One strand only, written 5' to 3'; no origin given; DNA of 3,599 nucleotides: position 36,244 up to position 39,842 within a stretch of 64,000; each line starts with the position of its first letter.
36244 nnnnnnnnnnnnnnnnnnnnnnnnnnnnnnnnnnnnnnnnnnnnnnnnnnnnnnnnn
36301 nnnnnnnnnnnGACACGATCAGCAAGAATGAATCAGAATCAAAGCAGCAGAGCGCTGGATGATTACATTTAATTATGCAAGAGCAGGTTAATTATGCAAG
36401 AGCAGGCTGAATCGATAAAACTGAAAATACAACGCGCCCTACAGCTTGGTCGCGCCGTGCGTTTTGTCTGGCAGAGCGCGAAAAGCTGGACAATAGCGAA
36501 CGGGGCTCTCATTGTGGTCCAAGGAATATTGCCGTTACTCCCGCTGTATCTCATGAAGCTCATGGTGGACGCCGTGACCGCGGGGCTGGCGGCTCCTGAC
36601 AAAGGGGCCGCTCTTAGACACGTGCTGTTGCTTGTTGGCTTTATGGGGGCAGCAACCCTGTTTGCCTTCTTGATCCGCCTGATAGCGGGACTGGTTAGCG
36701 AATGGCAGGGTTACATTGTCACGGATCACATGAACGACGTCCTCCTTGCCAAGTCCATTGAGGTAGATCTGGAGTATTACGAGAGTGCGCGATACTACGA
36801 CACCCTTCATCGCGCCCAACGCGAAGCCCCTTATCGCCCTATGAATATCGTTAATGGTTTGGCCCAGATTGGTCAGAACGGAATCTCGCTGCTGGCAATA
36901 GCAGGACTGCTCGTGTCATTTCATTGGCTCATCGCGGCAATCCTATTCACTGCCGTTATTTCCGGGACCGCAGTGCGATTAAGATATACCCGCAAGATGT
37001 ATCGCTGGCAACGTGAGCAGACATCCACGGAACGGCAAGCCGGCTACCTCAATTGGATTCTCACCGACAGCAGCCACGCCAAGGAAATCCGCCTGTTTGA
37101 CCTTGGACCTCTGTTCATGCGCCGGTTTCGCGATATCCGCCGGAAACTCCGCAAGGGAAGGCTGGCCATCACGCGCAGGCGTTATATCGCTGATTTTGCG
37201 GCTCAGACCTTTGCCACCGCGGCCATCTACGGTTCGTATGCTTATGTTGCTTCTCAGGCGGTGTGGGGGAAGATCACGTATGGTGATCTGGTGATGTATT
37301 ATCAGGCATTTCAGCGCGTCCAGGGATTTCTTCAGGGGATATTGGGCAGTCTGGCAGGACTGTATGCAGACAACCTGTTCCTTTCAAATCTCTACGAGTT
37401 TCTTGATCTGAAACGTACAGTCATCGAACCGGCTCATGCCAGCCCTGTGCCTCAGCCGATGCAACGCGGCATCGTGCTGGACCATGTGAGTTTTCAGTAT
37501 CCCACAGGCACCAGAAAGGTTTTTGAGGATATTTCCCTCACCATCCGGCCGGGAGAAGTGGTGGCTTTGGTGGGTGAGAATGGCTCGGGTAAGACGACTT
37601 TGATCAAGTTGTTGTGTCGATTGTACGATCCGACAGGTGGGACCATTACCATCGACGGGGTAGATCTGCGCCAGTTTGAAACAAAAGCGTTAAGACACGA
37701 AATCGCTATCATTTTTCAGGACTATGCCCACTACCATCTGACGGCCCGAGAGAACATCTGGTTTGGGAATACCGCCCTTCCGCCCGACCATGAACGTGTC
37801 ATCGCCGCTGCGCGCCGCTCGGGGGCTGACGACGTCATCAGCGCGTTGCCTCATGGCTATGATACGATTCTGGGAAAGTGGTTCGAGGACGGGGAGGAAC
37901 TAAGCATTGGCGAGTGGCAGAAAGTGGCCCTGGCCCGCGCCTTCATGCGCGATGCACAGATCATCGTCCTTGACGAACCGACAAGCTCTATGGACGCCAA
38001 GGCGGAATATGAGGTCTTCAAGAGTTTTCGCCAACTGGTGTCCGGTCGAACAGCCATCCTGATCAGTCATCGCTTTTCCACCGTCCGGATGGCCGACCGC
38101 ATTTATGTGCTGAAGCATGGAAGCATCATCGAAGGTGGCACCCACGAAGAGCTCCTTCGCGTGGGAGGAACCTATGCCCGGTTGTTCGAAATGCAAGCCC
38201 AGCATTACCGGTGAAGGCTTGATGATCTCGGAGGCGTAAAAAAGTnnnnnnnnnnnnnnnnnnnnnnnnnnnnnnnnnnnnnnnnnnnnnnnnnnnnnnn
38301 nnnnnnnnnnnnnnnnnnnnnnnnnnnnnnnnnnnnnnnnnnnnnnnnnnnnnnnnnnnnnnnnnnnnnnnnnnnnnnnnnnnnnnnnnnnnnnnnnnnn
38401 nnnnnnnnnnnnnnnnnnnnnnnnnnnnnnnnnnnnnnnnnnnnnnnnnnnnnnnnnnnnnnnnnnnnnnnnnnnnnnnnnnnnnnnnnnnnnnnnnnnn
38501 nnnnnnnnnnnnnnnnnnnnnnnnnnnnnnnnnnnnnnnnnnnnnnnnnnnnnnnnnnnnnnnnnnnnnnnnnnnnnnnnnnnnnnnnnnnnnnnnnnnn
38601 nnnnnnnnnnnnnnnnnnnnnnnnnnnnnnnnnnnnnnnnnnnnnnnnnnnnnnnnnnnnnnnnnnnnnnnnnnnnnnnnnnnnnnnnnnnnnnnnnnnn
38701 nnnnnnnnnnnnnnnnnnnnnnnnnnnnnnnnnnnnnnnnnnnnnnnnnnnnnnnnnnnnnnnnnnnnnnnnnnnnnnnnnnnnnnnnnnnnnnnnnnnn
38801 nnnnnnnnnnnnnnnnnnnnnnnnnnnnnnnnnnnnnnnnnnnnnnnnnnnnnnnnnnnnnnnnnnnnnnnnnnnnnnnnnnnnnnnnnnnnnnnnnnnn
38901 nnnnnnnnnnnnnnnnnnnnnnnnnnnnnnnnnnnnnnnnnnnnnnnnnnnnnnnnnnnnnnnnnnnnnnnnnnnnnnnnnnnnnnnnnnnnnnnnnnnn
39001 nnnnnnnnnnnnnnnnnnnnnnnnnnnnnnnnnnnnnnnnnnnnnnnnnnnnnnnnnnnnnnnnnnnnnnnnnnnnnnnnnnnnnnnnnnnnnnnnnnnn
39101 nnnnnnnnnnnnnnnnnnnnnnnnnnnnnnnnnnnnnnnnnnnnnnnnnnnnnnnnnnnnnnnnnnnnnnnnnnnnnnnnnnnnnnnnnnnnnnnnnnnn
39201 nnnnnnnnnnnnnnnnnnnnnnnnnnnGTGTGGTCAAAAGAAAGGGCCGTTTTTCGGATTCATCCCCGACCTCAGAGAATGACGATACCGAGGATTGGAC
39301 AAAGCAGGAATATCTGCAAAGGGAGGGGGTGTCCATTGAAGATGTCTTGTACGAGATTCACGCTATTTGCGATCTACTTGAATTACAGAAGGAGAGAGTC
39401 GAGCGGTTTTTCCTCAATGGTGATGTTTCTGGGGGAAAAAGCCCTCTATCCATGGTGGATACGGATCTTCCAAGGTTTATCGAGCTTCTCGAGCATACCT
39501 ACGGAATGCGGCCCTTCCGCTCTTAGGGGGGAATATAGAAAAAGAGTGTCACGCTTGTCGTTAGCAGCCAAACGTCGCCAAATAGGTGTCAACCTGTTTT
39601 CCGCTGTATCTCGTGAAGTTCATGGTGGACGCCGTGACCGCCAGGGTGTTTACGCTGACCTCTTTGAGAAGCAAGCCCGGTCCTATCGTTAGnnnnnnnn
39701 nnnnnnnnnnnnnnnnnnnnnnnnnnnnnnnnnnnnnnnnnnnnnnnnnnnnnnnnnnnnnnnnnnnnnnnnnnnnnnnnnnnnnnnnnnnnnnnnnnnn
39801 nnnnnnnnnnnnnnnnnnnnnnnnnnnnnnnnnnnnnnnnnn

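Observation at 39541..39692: Molecular scar: collapsed remnant of a second ABC exporter gene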

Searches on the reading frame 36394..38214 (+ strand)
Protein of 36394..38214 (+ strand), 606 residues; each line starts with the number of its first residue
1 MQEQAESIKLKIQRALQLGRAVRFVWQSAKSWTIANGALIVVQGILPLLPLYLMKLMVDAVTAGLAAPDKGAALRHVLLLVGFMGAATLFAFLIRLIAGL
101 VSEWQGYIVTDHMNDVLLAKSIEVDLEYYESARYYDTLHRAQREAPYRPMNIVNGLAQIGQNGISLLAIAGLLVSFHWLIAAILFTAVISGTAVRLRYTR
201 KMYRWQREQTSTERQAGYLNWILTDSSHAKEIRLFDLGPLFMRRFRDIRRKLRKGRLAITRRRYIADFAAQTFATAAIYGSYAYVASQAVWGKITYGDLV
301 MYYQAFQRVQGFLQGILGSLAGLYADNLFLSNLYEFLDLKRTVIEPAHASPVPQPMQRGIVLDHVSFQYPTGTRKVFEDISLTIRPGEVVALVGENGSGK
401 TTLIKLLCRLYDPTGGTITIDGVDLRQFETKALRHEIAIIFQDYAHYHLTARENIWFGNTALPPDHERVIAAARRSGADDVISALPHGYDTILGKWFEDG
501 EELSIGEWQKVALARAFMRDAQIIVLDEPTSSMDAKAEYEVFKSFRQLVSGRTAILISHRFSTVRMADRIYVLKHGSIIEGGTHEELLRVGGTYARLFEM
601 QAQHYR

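Call 5: search_protein_families(library=pfam, proteins=[window:36394-38214:+], max_evalue=0.01)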
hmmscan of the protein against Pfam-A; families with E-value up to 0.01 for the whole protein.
window:36394-38214:+ (606 aa): 13 families
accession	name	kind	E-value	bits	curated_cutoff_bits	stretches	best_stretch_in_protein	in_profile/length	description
PF00005.33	ABC_tran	-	8.8e-35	120.7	25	1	378-531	2-137/137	ABC transporter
PF00664.28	ABC_membrane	-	7e-07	29.6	28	1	37-306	5-267/274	ABC transporter transmembrane region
PF13304.12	AAA_21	-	1.3e-06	29.2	27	1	390-410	2-22/304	AAA domain, putative AbiEii toxin, Type IV TA system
PF13175.12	AAA_15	-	0.00016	21.8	32.1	1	377-449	14-91/374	AAA ATPase domain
PF02463.25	SMC_N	-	0.00022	21.2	40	0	388-573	25-211/220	RecF/RecN/SMC N terminal domain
PF13401.12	AAA_22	-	0.0004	21.2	27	1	388-447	6-64/130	AAA domain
PF19263.5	DUF5906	-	0.00072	20.6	27.6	0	392-444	1-55/114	Family of unknown function (DUF5906)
PF02367.23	TsaE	-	0.00084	19.7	26.6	1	372-410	6-44/128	Threonylcarbamoyl adenosine biosynthesis protein TsaE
PF13166.12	AAA_13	-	0.00091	18.5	36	0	520-549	526-555/713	AAA domain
PF13191.12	AAA_16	-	0.0016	19.4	32.6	1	386-443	24-85/167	AAA ATPase domain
PF13476.12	AAA_23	-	0.0018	19.4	27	1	382-409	15-41/201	AAA domain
PF13555.12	AAA_29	-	0.0022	18.1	27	1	377-404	12-39/61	P-loop containing region of AAA domain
PF07728.20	AAA_5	-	0.009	16.5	22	0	390-412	2-24/139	AAA domain (dynein-related subfamily)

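Call 56: search_protein_families(library=ncbifam, proteins=[window:36394-38214:+], max_evalue=0.00001)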
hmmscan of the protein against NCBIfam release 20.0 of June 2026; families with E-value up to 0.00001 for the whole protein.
window:36394-38214:+ (606 aa): 186 families (the best 25 are shown)
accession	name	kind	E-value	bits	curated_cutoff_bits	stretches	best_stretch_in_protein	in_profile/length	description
TIGR02203.1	MsbA_lipidA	equivalog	1.8e-82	277.7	602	1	52-603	35-571/572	lipid A export permease/ATP-binding protein MsbA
TIGR02204.1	MsbA_rel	hypoth_equivalog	8.2e-82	275.7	780.4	1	22-601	10-575/576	ABC transporter, permease/ATP-binding protein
NF045513.1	HepA_fam_ABC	equivalog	3.1e-75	253.8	725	1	86-601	103-609/610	heterocyst formation ABC transporter subunit HepA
NF052233.1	CphA_assoc_ABC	equivalog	9.5e-75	252.4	880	1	333-604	483-746/766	cyanophycin metabolism-associated ABC transporter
NF010178.0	PRK13657.1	equivalog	8.6e-73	245.7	733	1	245-601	221-570/588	glucan ABC transporter ATP-binding protein/ permease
TIGR01846.1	type_I_sec_HlyB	subfamily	7.4e-72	242.7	725.55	1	283-602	381-693/694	type I secretion system permease/ATPase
TIGR00958.1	3a01208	subfamily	8.3e-70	235.9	874.6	1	331-597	452-710/711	antigen peptide transporter 2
TIGR03375.1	type_I_sec_LssB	subfamily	1.8e-69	234.8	693.1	1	227-588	334-689/696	type I secretion system permease/ATPase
NF008381.0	PRK11176.1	equivalog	2e-66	224.6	867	1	51-602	45-580/582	lipid A ABC transporter ATP-binding protein/permease MsbA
TIGR03796.1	NHLM_micro_ABC1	equivalog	6.5e-65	219.7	853.3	1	78-598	195-709/710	NHLP family bacteriocin export ABC transporter peptidase/permease/ATPase subunit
TIGR03797.1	NHLM_micro_ABC2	equivalog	1e-61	209.3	709.4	1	262-601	360-685/686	NHLP bacteriocin export ABC transporter permease/ATPase subunit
TIGR01192.1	chvA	subfamily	1.4e-58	199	585.4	1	292-599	268-568/585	glucan export ABC transporter ATP-binding protein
TIGR02857.1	CydD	equivalog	3.3e-57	194.6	435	1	331-573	295-529/529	thiol reductant ABC exporter subunit CydD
NF008364.0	PRK11160.1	equivalog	1.4e-54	185.7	630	1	354-598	333-572/575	heme ABC transporter ATP-binding protein/permease CydC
TIGR01842.1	type_I_sec_PrtD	subfamily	8.2e-53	179.7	510.15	1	269-588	230-541/544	type I secretion system permease/ATPase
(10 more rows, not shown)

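Call 79: search_solved_structures(query=window:36394-38214:+, max_evalue=1e-40)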
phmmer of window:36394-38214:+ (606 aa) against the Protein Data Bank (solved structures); distinct sequences matched with E-value up to 1e-40: 223 (the best 60 are shown).
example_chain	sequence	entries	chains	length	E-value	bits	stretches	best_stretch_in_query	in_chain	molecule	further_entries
9juj_A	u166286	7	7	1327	3.8e-108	365.6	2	77-602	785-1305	ABC transporter B family member 1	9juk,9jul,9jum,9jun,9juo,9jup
8zpx_B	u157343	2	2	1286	3.9e-108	365.6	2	77-602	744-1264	ABC transporter B family member 1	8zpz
8zq4_B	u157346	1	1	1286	2.6e-107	362.9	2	77-602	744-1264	ABC transporter B family member 1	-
8woi_A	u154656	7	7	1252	6.5e-103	348.4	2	331-602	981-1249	ABC transporter B family member 19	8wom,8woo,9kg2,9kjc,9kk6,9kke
7niu_A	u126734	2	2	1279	3.4e-102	346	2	82-602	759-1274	Isoform 2 of Phosphatidylcholine translocator ABCB4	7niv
8wp0_A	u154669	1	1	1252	4.2e-102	345.7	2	331-602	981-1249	ABC transporter B family member 19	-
6s7p_A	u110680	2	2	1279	2.3e-101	343.3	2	82-602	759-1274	Phosphatidylcholine translocator ABCB4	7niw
36cg_U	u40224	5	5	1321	1.4e-98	334.1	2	332-603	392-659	Bile salt export pump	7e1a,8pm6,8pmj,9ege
9n1y_A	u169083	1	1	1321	1.4e-98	334.1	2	332-603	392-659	Bile salt export pump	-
4f4c_A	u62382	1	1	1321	1.6e-98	333.9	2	291-599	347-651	Multidrug resistance protein pgp-1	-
7dv5_U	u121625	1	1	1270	1.7e-98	333.8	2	332-603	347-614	Bile salt export pump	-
8pmd_A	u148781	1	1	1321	3.6e-98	332.7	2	332-603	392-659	Bile salt export pump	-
6qex_A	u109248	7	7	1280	1.2e-97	331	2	330-602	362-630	Multidrug resistance protein 1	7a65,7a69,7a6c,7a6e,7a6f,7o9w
8gmg_A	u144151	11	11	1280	1.3e-97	330.9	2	330-602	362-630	ATP-dependent translocase ABCB1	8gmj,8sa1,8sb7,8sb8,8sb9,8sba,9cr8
6ujp_A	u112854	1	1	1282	1.3e-97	330.8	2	270-602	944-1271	ATP-dependent translocase ABCB1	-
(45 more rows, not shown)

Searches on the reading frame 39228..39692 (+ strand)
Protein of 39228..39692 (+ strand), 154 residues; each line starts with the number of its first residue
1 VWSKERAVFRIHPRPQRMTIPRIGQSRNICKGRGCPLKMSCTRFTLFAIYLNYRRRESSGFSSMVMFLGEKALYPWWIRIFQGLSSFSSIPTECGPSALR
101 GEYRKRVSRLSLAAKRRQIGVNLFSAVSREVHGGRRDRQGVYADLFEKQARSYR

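Call 5: search_protein_families(library=pfam, proteins=[window:39228-39692:+], max_evalue=0.01)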
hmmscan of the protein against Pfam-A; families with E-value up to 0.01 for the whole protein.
window:39228-39692:+ (154 aa): 0 families
